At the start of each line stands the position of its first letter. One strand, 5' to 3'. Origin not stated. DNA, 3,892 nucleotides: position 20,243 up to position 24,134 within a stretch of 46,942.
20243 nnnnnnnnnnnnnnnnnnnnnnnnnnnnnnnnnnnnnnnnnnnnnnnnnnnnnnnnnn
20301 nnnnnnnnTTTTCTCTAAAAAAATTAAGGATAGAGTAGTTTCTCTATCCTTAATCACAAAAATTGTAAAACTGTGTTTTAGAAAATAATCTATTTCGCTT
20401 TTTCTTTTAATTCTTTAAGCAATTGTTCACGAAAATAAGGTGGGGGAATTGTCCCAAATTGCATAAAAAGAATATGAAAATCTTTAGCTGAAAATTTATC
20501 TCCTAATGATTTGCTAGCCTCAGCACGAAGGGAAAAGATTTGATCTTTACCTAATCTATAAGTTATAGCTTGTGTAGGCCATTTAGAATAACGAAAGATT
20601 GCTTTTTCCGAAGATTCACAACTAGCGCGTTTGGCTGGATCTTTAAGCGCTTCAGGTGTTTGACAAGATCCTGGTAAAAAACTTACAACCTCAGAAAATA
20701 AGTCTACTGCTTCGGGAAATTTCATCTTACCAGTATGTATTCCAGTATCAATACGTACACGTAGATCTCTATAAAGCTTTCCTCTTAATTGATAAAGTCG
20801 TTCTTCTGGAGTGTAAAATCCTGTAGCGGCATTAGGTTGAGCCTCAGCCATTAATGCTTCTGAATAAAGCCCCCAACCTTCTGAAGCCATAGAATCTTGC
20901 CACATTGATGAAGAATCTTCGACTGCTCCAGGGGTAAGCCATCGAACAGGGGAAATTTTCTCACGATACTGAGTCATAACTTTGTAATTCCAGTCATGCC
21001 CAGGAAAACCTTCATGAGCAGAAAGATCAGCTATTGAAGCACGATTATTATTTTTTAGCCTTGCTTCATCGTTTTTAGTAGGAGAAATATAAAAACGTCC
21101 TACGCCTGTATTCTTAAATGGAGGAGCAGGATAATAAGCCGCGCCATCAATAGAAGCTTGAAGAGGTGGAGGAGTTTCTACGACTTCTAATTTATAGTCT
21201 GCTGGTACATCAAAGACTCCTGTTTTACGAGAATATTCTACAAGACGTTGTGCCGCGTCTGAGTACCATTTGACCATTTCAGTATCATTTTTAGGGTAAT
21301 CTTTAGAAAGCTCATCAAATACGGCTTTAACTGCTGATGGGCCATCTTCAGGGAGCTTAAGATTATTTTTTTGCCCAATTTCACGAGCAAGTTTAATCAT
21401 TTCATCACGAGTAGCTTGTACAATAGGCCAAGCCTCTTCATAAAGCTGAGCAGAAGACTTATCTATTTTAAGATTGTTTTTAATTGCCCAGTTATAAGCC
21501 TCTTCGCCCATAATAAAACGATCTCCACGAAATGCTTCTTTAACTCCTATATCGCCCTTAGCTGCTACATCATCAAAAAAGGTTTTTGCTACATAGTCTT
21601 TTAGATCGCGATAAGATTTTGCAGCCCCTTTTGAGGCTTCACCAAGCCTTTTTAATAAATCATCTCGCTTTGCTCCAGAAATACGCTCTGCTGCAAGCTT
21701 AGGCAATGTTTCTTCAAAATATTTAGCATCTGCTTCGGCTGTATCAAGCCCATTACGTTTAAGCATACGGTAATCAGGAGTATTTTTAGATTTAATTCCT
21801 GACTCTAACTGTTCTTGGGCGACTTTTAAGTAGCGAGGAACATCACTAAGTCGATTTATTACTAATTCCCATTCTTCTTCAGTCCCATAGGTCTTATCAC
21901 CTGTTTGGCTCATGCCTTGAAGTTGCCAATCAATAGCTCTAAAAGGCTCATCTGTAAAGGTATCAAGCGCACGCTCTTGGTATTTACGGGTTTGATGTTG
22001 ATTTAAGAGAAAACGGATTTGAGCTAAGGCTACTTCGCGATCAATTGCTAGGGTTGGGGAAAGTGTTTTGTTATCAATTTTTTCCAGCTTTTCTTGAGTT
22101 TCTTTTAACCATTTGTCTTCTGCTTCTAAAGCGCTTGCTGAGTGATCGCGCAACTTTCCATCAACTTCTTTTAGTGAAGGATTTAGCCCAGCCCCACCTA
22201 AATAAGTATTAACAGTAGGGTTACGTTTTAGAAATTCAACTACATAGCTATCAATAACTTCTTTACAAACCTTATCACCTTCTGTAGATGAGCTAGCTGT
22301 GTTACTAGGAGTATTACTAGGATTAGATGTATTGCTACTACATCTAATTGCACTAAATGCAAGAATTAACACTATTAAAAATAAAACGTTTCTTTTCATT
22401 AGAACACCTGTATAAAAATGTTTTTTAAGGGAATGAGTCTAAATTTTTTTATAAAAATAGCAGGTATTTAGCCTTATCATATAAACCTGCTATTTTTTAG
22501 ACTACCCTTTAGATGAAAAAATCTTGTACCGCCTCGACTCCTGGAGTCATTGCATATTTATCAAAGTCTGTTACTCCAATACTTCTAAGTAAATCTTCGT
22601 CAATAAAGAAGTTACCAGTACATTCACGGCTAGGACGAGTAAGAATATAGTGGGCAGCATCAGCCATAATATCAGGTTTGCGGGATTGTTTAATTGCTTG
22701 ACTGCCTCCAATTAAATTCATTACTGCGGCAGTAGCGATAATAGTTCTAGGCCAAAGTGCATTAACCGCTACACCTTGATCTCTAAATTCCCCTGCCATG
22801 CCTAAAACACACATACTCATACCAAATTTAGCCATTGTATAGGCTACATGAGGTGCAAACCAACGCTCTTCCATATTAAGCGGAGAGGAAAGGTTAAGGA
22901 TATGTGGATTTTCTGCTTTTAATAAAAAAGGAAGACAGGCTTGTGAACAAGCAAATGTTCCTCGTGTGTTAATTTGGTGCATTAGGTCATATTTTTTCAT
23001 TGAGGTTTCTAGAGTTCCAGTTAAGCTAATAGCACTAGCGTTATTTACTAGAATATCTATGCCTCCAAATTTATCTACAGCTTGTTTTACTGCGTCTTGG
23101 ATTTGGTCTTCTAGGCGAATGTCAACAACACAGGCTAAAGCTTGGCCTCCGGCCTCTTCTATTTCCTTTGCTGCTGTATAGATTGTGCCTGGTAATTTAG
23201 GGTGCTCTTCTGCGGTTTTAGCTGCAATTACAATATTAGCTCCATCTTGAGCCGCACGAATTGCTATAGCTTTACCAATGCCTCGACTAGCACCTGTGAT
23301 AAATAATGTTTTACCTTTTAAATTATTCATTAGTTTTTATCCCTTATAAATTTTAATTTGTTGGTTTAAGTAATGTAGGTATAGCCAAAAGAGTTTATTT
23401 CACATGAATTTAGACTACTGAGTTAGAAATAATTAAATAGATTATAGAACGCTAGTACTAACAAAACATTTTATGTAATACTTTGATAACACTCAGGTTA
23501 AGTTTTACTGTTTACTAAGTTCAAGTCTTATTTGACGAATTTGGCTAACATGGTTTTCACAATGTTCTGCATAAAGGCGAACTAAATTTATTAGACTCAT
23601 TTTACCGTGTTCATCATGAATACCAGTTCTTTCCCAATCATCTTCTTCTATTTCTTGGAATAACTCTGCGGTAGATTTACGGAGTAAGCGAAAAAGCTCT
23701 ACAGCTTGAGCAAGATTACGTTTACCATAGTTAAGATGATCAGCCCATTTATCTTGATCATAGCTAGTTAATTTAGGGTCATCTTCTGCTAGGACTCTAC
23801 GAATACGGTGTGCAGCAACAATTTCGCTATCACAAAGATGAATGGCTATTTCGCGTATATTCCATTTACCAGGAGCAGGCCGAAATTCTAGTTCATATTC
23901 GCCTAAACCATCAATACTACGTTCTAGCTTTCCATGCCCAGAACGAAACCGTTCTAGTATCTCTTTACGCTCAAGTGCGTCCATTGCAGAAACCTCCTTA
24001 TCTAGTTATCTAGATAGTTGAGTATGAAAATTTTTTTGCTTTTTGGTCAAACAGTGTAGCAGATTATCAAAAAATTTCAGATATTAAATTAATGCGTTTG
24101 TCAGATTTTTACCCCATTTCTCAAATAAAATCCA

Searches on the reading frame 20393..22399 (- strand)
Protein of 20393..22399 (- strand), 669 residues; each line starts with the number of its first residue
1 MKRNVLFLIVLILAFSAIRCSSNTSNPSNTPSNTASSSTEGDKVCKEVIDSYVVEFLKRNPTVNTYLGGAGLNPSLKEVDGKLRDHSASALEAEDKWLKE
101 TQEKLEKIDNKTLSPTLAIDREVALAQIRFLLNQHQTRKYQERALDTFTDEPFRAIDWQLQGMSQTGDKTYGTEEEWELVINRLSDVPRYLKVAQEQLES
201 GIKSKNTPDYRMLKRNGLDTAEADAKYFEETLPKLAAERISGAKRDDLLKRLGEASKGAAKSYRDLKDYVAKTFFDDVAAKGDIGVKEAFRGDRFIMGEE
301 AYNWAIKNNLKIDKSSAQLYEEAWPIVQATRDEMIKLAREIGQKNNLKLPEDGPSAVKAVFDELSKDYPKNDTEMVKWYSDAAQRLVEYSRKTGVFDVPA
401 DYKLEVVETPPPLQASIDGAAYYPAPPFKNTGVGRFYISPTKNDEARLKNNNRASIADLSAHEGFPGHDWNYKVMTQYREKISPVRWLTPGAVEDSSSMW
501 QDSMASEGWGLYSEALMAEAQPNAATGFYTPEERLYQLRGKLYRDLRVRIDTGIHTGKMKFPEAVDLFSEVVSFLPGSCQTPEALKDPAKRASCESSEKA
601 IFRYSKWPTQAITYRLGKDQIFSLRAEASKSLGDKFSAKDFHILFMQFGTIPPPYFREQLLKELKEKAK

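Call 12: search_protein_families(library=pfam, proteins=[window:20393-22399:-], max_evalue=0.0001)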
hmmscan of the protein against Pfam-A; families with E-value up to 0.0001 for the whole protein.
window:20393-22399:- (669 aa): 1 family
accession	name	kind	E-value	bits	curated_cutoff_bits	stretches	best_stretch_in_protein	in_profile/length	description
PF05960.17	DUF885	-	9.5e-84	283.3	32.4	2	61-573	1-463/532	Bacterial protein of unknown function (DUF885)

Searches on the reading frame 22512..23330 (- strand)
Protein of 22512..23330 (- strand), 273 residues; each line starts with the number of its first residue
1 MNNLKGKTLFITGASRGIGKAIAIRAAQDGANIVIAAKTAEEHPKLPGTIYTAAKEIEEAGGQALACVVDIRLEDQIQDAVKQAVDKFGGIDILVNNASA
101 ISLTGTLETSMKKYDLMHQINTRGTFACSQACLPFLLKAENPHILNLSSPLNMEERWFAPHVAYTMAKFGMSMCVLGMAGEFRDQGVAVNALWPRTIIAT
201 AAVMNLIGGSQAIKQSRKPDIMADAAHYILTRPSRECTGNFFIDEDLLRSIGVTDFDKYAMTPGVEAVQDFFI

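Call 12: search_protein_families(library=pfam, proteins=[window:22512-23330:-], max_evalue=0.0001)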
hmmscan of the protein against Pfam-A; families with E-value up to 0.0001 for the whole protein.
window:22512-23330:- (273 aa): 3 families
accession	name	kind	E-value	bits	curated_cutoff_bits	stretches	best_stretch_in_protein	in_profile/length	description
PF00106.31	adh_short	-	3.7e-38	131.4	26.6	1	7-204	1-188/195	short chain dehydrogenase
PF13561.12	adh_short_C2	-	3.1e-32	112.5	27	1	13-217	1-195/236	Enoyl-(Acyl carrier protein) reductase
PF08659.16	KR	-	5.5e-05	23.6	22.6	1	8-121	2-112/180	KR domain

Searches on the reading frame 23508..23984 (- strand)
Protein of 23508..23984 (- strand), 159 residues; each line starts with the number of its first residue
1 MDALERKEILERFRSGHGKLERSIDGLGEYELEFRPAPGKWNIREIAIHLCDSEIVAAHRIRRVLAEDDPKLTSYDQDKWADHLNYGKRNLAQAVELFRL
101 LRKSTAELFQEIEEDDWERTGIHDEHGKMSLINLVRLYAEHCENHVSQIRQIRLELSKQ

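Call 12: search_protein_families(library=pfam, proteins=[window:23508-23984:-], max_evalue=0.0001)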
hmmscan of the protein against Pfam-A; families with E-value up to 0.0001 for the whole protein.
window:23508-23984:- (159 aa): 2 families
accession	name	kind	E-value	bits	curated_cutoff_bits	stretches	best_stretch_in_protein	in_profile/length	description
PF12867.12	DinB_2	-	6.4e-19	69.1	24.8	1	18-149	7-128/128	DinB superfamily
PF04978.18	MST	-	1.5e-05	26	27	1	18-153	11-144/149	Mycothiol-S-transferase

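Call 52: search_protein_families(library=ncbifam, proteins=[window:23508-23984:-], max_evalue=0.00001)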
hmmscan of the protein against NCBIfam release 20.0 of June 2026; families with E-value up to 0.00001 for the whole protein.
window:23508-23984:- (159 aa): 1 family
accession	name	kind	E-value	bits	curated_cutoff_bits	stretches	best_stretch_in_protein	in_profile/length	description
NF009807.1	PRK13291.1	equivalog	5.5e-23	81.6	160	1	5-153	18-167/172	YfiT family bacillithiol transferase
